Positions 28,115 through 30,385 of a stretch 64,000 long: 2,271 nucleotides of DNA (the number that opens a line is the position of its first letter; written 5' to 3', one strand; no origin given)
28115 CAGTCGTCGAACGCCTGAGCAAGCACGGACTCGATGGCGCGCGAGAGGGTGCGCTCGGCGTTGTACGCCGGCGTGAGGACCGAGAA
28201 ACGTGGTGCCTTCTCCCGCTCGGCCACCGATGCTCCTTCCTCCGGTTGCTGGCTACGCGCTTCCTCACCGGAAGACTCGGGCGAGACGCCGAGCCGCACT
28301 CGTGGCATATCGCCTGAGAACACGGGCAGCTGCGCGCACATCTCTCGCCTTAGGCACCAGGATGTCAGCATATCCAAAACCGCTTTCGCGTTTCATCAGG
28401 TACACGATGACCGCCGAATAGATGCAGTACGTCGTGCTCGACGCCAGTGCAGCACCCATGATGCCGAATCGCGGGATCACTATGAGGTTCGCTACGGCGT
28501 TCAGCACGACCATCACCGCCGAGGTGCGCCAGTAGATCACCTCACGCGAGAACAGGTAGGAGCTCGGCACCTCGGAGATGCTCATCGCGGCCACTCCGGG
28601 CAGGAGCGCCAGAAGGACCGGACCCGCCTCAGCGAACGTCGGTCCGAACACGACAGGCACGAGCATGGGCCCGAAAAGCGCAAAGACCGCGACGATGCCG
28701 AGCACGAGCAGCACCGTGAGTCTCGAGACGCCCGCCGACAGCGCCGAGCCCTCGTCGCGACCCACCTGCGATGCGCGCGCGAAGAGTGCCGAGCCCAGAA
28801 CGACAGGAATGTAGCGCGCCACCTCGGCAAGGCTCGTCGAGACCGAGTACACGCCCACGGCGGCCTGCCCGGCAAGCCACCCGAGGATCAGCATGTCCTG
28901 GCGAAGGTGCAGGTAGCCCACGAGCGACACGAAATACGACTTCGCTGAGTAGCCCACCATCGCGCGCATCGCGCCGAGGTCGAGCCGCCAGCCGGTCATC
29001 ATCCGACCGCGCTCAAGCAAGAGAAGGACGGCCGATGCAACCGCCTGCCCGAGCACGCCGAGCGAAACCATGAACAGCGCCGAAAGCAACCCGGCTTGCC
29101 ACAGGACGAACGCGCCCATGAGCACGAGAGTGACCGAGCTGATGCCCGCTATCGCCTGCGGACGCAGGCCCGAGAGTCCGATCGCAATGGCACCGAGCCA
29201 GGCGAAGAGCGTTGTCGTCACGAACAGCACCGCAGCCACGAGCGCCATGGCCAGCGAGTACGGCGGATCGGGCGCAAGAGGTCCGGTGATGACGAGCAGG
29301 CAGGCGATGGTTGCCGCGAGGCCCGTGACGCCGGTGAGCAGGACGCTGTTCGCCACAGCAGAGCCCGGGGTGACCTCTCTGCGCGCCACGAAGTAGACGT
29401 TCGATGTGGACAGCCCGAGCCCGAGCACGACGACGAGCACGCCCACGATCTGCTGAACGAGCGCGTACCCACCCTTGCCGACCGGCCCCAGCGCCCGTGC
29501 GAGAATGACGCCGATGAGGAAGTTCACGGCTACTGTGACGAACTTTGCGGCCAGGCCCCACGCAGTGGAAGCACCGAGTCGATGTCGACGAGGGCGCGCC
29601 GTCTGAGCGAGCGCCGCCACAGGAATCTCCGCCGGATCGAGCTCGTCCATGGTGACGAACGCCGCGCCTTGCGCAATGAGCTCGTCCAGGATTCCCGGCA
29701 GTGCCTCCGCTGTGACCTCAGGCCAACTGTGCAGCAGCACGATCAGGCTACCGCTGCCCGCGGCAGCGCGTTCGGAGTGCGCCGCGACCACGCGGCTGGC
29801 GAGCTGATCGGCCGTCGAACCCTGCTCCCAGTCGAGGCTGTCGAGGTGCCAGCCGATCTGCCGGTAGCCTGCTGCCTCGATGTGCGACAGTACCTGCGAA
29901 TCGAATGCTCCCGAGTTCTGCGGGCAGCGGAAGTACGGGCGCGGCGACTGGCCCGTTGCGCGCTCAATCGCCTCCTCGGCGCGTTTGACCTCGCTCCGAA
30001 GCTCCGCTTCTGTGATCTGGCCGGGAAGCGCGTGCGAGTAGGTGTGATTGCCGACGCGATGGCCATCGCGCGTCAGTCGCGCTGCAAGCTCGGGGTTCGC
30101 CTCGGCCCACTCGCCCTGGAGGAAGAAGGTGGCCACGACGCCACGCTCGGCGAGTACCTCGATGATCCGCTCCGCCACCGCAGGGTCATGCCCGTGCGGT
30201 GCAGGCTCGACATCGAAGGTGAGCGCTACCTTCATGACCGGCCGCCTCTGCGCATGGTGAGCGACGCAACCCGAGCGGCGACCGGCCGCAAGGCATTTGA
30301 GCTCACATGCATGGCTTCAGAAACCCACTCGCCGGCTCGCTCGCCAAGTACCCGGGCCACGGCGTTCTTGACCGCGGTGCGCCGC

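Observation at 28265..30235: Deacetylase-flippase gene fusion (cytoplasmic CE4 domain fused to a Wzx transporter)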

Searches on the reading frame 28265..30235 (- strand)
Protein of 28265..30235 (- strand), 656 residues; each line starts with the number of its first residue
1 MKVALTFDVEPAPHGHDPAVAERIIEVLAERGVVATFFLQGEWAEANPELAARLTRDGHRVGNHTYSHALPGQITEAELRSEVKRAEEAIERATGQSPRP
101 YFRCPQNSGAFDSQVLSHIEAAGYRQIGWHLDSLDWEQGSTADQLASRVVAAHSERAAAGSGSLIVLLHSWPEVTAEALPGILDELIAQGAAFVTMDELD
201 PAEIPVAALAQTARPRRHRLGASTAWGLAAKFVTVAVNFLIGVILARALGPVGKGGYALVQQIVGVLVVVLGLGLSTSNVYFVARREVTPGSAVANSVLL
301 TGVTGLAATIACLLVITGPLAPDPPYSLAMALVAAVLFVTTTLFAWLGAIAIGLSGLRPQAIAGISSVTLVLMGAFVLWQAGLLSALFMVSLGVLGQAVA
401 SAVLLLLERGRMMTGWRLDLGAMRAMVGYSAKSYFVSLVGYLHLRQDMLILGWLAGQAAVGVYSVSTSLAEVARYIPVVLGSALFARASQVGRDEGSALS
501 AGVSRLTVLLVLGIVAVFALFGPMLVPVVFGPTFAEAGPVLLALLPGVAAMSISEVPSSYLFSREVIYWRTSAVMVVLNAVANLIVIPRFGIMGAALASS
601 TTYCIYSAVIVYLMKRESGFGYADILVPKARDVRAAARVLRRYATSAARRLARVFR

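Call 3: search_protein_families(library=pfam, proteins=[window:28265-30235:-], max_evalue=0.01)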
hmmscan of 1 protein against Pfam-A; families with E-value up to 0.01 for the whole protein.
window:28265-30235:- (656 aa): 3 families
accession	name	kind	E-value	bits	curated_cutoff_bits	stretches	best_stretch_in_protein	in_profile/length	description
PF01522.26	Polysacc_deac_1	-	4.9e-28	98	23.1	1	2-126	8-123/124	Polysaccharide deacetylase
PF01943.22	Polysacc_synt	-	2.3e-12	47.4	28.2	1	221-485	2-267/274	Polysaccharide biosynthesis protein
PF13440.11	Polysacc_synt_3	-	6.1e-11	42.5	23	1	244-537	1-291/293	Polysaccharide biosynthesis protein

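Call 4: search_protein_families(library=ncbifam, proteins=[window:28265-30235:-], max_evalue=0.01)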
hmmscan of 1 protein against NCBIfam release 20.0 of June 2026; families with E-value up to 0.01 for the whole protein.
window:28265-30235:- (656 aa): 10 families
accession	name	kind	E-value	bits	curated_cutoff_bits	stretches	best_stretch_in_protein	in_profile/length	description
TIGR02764.1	spore_ybaN_pdaB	equivalog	2.3e-38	131.9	237.4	1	2-199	7-190/191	polysaccharide deacetylase family sporulation protein PdaB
TIGR02884.1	spore_pdaA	equivalog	1.4e-29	103.4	298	1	4-199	40-223/224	delta-lactam-biosynthetic de-N-acetylase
TIGR04243.1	nodulat_NodB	equivalog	2.5e-27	95.7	240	1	2-152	3-145/197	chitooligosaccharide deacetylase NodB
NF045821.1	PgAcgDacpgdA1_Bac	equivalog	4.5e-25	88.1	400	1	2-198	89-273/282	peptidoglycan-N-acetylglucosamine deacetylase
TIGR02873.1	spore_ylxY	hypoth_equivalog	4.6e-24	85.1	391.5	1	22-199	101-266/268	probable sporulation protein, polysaccharide deacetylase family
NF045820.1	PgAcgDacpgdA_Strep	equivalog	1.1e-21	77.2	800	1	3-199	270-447/463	peptidoglycan-N-acetylglucosamine deacetylase PgdA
NF045822.1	PgAcgDacpgdA2_Bac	equivalog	2.1e-18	66.6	400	1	5-198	74-260/274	peptidoglycan-N-acetylglucosamine deacetylase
TIGR03006.1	pepcterm_polyde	equivalog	7.2e-13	48.3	276.2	1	22-108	37-122/272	XrtA system polysaccharide deacetylase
NF050820.1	PolSacchBiosHfsH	equivalog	8.9e-06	25.5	400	1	22-93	49-128/249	oligosaccharide deacetylase HfsH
NF050818.1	PolSacchBiosHfsF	equivalog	0.00046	19.3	700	1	233-613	15-402/468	polysaccharide biosynthesis protein HfsF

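Call 7: find_homologous_proteins(query=window:28265-30235:-, max_evalue=1e-10)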
Query window:28265-30235:- (656 aa): 35 proteins with E <= 1e-10 among 8000 candidates.
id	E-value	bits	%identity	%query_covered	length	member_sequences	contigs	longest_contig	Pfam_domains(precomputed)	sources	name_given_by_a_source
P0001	7.8e-269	912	67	98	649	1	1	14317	PF01943.23,PF01522.27,PF13440.12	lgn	-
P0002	3.3e-250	850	64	98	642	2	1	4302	PF01943.23,PF01522.27,PF13440.12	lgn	-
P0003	2.4e-249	847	63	98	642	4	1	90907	PF01943.23,PF01522.27,PF13440.12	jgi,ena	-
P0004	2.6e-247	840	63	98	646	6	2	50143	PF01943.23,PF01522.27,PF13440.12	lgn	-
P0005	4.2e-247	840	64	98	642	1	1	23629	PF01943.23,PF01522.27,PF13440.12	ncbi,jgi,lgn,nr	ncbi:MAG: polysaccharide deacetylase family protein [Coriobacteriia bacterium]|jgi:O-antigen/teichoi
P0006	2.9e-245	834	64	98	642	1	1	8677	PF01943.23,PF01522.27,PF13440.12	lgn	-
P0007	9.4e-240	816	60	98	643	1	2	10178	PF01943.23,PF01522.27,PF13440.12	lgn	-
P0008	6.0e-238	810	60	98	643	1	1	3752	PF01943.23,PF01522.27,PF13440.12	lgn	-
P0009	1.3e-234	799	60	98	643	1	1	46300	PF01943.23,PF01522.27,PF13440.12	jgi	jgi:peptidoglycan/xylan/chitin deacetylase (PgdA/CDA1 family)/O-antigen/teichoic acid export membran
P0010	5.1e-231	787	60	98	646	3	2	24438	PF01943.23,PF01522.27,PF13440.12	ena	-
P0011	6.8e-230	783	59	98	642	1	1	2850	PF01943.23,PF01522.27,PF13440.12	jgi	jgi:O-antigen/teichoic acid export membrane protein/peptidoglycan/xylan/chitin deacetylase (PgdA/CDA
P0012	9.0e-224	763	58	98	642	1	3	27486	PF01943.23,PF01522.27,PF13440.12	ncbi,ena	-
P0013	2.4e-220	751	58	98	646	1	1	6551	PF01943.23,PF01522.27,PF13440.12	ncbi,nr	ncbi:MAG: polysaccharide deacetylase family protein [Coriobacteriia bacterium]|nr:polysaccharide dea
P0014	5.0e-188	645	52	97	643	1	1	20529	PF01943.23,PF01522.27,PF13440.12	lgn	-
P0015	5.5e-178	612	67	69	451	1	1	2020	PF01943.23,PF13440.12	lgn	-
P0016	8.4e-177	608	67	69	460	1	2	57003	PF01943.23,PF13440.12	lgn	-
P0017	4.5e-176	605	47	99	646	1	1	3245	PF01943.23,PF01522.27,PF13440.12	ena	-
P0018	4.0e-167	576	48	97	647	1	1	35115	PF01943.23,PF01522.27,PF13440.12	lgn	-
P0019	1.7e-143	498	39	98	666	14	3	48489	PF01943.23,PF01522.27,PF13440.12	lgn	-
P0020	4.7e-132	460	59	66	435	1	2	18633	PF01943.23,PF13440.12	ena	-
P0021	9.7e-76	274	39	66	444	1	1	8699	PF01943.23,PF13440.12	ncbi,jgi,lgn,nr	ncbi:MAG: oligosaccharide flippase family protein [Coriobacteriia bacterium]|jgi:O-antigen/teichoic 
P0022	2.5e-61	226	38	63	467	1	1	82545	PF01943.23,PF13440.12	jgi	jgi:O-antigen/teichoic acid export membrane protein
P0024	2.2e-21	94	29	66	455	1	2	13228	PF01943.23,PF13440.12,PF03023.20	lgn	-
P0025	3.4e-21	94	27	68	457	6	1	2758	PF01943.23,PF13440.12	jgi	-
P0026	7.7e-21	92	33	34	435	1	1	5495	PF01943.23,PF13440.12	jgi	jgi:O-antigen/teichoic acid export membrane protein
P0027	2.5e-20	91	41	9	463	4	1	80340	PF01943.23,PF13440.12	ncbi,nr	ncbi:MAG TPA: oligosaccharide flippase family protein [Pyrinomonadaceae bacterium]|nr:oligosaccharid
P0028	1.7e-18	85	29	60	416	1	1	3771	PF01943.23,PF13440.12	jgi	jgi:O-antigen/teichoic acid export membrane protein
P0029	3.4e-16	77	25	62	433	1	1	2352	PF01943.23,PF13440.12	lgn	-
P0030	2.3e-14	71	28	65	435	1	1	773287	PF01943.23,PF13440.12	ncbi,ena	-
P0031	1.9e-13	68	30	38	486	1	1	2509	PF01943.23,PF13440.12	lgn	-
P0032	3.5e-13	67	35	30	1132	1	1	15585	PF13632.13,PF10111.15,PF13506.14,PF13641.13,PF01522.27,PF03142.22,PF01644.24,PF00704.35,PF00535.33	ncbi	-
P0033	2.3e-12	64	25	60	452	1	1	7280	PF01943.23,PF13440.12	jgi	jgi:O-antigen/teichoic acid export membrane protein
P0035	9.6e-11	59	28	30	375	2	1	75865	PF01522.27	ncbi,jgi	-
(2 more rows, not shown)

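Call 19: find_encoding_contigs(protein=P0016, flank=8000, max_places=2)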
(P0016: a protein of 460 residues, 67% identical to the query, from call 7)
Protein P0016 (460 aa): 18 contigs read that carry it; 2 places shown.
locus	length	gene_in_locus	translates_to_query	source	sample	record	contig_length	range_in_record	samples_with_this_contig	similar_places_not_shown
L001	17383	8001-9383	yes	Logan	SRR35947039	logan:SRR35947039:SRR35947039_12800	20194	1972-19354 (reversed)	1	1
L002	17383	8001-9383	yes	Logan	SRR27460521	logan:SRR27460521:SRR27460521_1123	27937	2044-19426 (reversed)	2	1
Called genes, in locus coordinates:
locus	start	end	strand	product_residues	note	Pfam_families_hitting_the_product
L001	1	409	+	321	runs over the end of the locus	PF14522:Cytochrome_C7 (faint)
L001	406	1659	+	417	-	PF14522:Cytochrome_C7 (faint), PF09699:Paired_CXXCH_1 (faint), PF14537:Cytochrom_c3_2 (faint)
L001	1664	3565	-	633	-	PF04932:Wzy_C, PF14559:TPR_19 (faint)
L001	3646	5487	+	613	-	PF04932:Wzy_C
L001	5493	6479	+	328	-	PF13641:Glyco_tranf_2_3, PF00535:Glycos_transf_2, PF10111:Glyco_tranf_2_2 (weak), PF13632:Glyco_trans_2_3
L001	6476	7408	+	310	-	PF00535:Glycos_transf_2, PF10111:Glyco_tranf_2_2 (weak), PF13641:Glyco_tranf_2_3, PF13632:Glyco_trans_2_3 (weak)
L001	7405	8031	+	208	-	PF01522:Polysacc_deac_1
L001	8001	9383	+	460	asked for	PF01943:Polysacc_synt, PF13440:Polysacc_synt_3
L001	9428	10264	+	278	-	PF00535:Glycos_transf_2, PF13641:Glyco_tranf_2_3, PF13632:Glyco_trans_2_3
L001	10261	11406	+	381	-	PF13579:Glyco_trans_4_4, PF13439:Glyco_transf_4, PF00534:Glycos_transf_1, PF13524:Glyco_trans_1_2, PF13692:Glyco_trans_1_4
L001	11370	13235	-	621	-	PF04932:Wzy_C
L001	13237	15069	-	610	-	PF04932:Wzy_C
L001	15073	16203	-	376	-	-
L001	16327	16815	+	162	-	PF00694:Aconitase_C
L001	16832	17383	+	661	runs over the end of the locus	PF00912:Transgly, PF00905:Transpeptidase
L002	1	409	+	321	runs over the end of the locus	PF14522:Cytochrome_C7 (faint)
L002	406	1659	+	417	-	PF14522:Cytochrome_C7 (faint), PF09699:Paired_CXXCH_1 (faint), PF14537:Cytochrom_c3_2 (faint)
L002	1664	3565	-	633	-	PF04932:Wzy_C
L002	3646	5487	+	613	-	PF04932:Wzy_C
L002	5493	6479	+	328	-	PF13641:Glyco_tranf_2_3, PF00535:Glycos_transf_2, PF10111:Glyco_tranf_2_2 (weak), PF13632:Glyco_trans_2_3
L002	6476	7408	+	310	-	PF00535:Glycos_transf_2, PF10111:Glyco_tranf_2_2 (weak), PF13641:Glyco_tranf_2_3, PF13632:Glyco_trans_2_3 (weak)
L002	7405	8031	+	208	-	PF01522:Polysacc_deac_1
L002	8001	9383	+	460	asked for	PF01943:Polysacc_synt, PF13440:Polysacc_synt_3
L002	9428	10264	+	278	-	PF00535:Glycos_transf_2, PF13641:Glyco_tranf_2_3, PF13632:Glyco_trans_2_3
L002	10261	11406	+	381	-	PF13579:Glyco_trans_4_4, PF13439:Glyco_transf_4, PF00534:Glycos_transf_1, PF13524:Glyco_trans_1_2, PF13692:Glyco_trans_1_4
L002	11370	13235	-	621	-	PF04932:Wzy_C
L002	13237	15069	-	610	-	PF04932:Wzy_C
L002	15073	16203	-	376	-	-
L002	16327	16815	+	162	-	PF00694:Aconitase_C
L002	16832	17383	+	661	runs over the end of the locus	PF00912:Transgly, PF00905:Transpeptidase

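Call 20: find_encoding_contigs(protein=P0019, flank=8000, max_places=2)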
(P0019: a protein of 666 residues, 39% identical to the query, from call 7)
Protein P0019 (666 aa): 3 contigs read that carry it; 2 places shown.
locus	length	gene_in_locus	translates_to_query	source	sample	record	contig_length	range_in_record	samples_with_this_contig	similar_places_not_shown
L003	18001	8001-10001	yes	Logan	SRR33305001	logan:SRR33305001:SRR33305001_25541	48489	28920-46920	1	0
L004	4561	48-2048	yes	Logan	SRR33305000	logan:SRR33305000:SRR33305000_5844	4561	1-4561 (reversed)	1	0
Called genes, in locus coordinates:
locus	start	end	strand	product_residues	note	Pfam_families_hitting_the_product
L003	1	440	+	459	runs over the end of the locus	PF00815:Histidinol_dh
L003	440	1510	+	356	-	PF00155:Aminotran_1_2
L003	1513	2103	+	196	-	PF00475:IGPD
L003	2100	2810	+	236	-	PF00117:GATase, PF07685:GATase_3 (weak), PF07722:Peptidase_C26 (faint)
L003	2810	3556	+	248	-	PF00977:His_biosynth, PF01207:Dus (faint), PF01884:PcrB (faint)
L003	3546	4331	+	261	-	PF00977:His_biosynth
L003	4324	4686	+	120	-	PF01502:PRA-CH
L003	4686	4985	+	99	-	PF01503:PRA-PH, PF03819:MazG (weak)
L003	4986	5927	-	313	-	PF00535:Glycos_transf_2, PF10111:Glyco_tranf_2_2, PF13641:Glyco_tranf_2_3 (faint)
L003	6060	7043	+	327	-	PF00535:Glycos_transf_2, PF13641:Glyco_tranf_2_3, PF10111:Glyco_tranf_2_2 (weak)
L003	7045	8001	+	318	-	PF00535:Glycos_transf_2, PF13641:Glyco_tranf_2_3, PF13632:Glyco_trans_2_3 (faint)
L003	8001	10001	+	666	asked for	PF01522:Polysacc_deac_1, PF01943:Polysacc_synt, PF13440:Polysacc_synt_3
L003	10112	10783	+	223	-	PF05050:Methyltransf_21 (weak)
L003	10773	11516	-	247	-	PF01209:Ubie_methyltran, PF05175:MTS, PF13489:Methyltransf_23, PF02390:Methyltransf_4, PF13847:Methyltransf_31, PF08241:Methyltransf_11, PF08242:Methyltransf_12, PF13649:Methyltransf_25, +1 more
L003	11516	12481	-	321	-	PF01040:UbiA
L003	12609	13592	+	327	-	PF13379:NMT1_2, PF09084:NMT1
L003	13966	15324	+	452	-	PF00291:PALP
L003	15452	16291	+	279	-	PF02540:NAD_synthase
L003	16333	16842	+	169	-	PF13673:Acetyltransf_10, PF00583:Acetyltransf_1, PF13527:Acetyltransf_9 (weak), PF13508:Acetyltransf_7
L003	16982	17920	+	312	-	PF01791:DeoC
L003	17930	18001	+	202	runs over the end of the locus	PF00596:Aldolase_II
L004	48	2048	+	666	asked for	PF01522:Polysacc_deac_1, PF01943:Polysacc_synt, PF13440:Polysacc_synt_3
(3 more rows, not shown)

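Call 26: predict_structure(alignment_id=A1)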
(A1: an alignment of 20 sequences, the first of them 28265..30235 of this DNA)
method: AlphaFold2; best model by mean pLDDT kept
length: 656 residues; sequences in the alignment: 20
mean_pLDDT: 89.3   pTM: 0.68
mean pLDDT of the five models: 89.3, 88.6, 87.4, 87.3, 86.2
residues with pLDDT >= 90: 421; 70-90: 199; 50-70: 19; < 50: 17
segments of 3 or more residues with pLDDT < 50: 106-110, 208-219
pLDDT, mean of each block of 10 residues (from residue 1): 95 87 97 97 96 97 87 74 94 96 61 69 85 83 94 88 91 96 97 95 66 38 80 93 97 96 93 86 80 95 96 95 91 98 96 88 96 98 97 98 93 88 85 74 88 95 96 88 76 78 94 96 97 98 97 93 83 92 97 97 96 93 95 86 82 80
secondary structure, 60 per line:
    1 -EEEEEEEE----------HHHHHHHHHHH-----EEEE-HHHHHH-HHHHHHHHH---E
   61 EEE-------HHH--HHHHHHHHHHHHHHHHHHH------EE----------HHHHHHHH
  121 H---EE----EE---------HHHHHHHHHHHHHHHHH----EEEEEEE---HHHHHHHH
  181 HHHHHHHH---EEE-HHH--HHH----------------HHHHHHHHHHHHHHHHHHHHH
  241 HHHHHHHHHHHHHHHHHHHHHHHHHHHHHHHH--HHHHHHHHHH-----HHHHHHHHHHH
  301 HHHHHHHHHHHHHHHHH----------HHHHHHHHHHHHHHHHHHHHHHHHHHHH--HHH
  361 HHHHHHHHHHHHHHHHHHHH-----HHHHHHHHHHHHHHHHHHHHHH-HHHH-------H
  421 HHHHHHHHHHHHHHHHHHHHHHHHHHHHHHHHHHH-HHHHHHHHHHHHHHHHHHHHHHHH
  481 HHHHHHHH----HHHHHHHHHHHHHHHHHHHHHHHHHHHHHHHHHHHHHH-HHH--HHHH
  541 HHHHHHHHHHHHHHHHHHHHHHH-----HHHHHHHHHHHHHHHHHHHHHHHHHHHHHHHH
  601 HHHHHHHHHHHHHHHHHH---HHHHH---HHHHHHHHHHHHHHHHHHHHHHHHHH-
elements in order: E2-9 H20-30 E36-39 H41-46 H48-56 E60-63 H76-94 H113-121 H142-158 E163-169 H173-188 E192-194 H220-272 H275-284 H290-317 H328-355 H358-380 H386-407 H409-412 H420-455 H457-488 H493-530 H537-563 H569-618 H622-626 H630-655

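Call 30: fold_search(model_id=the predicted structure, library=pdb)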
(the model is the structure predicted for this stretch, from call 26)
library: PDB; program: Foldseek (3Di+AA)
matches with E <= 10: 576; with E <= 0.001: 108
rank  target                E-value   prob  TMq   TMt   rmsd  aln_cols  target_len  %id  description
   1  7fbw                  1.9e-11  1.00  0.26  0.89   2.4       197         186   31  Acetylxylan esterase from Caldanaerobacter subterraneus subsp. tengcongensis (released 2021-10-27)
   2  2cc0_B                6.7e-11  1.00  0.25  0.82   2.7       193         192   30  Family 4 carbohydrate esterase from Streptomyces lividans in complex with acetate (released 2006-01-23)
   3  2cc0_A                8.3e-11  1.00  0.25  0.81   2.7       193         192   30  Family 4 carbohydrate esterase from Streptomyces lividans in complex with acetate (released 2006-01-23)
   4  4l1g_A                9.0e-11  1.00  0.26  0.75   2.7       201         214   31  Crystal structure of the Bc1960 peptidoglycan N-acetylglucosamine deacetylase from Bacillus cereus (released 2014-06-04)
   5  6hm9                  1.4e-10  1.00  0.26  0.62   2.2       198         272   31  Crystal structure of a BA3943 mutant,a CE4 family pseudoenzyme with restored enzymatic activity. (released 2019-10-09)
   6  4l1g_D                2.0e-10  1.00  0.26  0.76   2.6       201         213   31  Crystal structure of the Bc1960 peptidoglycan N-acetylglucosamine deacetylase from Bacillus cereus (released 2014-06-04)
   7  2c1i                  2.0e-10  1.00  0.25  0.41   3.1       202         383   28  Structure of Streptococcus pneumoniae peptidoglycan deacetylase (SpPgdA) D 275 N Mutant. (released 2005-09-20)
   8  2c1g                  3.4e-10  1.00  0.25  0.41   3.1       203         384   28  Structure of Streptococcus pneumoniae peptidoglycan deacetylase (SpPgdA) (released 2005-09-15)
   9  9g9p_A                3.7e-10  1.00  0.51  0.79   3.8       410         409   17  Lipid III flippase WzxE with NB10 and NB7 nanobodies in inward-facing conformation - crystal 2 (released 2025-01-22)
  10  6h8n_B                4.0e-10  1.00  0.26  0.79   2.4       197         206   26  Structure of peptidoglycan deacetylase PdaC from Bacillus subtilis - mutant D285S (released 2019-11-13)
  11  5lgc_A                4.6e-10  1.00  0.26  0.79   3.5       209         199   29  T48 deacetylase with substrate (released 2017-08-02)
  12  7ax7                  5.2e-10  1.00  0.26  0.80   2.2       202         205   27  Crystal structure of the Xyl-CE4 domain of a multidomain xylanase from the hindgut metagenome of Trinervitermes trinervo (released 2020-11-18)
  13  5o6y_A                5.6e-10  1.00  0.26  0.75   2.7       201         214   32  Crystal structure of the Bc1960 peptidoglycan N-acetylglucosamine deacetylase in complex with 4-naphthalen-1-yl-~{N}-o (released 2018-06-20)
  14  9g9n_A                5.9e-10  1.00  0.51  0.78   4.1       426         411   16  Lipid III flippase WzxE with NB10 and NB7 nanobodies in inward-facing conformation - crystal 1 (released 2025-01-22)
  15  6hpa                  6.7e-10  1.00  0.27  0.62   2.2       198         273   30  Crystal structure of a BA3943 mutant,a CE4 family pseudoenzyme (released 2019-10-09)
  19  7bkf                  9.4e-10  1.00  0.27  0.60   2.2       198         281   30  Crystal structure of WT BA3943, a CE4 family pseudoenzyme from Bacillus Anthracis (released 2021-05-19)
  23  7wax                  3.4e-09  1.00  0.54  0.68   3.9       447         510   18  MurJ inward occluded form (released 2022-06-01)
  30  2j13                  2.0e-08  1.00  0.24  0.74   2.7       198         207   30  Structure of a family 4 carbohydrate esterase from Bacillus anthracis (released 2006-10-03)
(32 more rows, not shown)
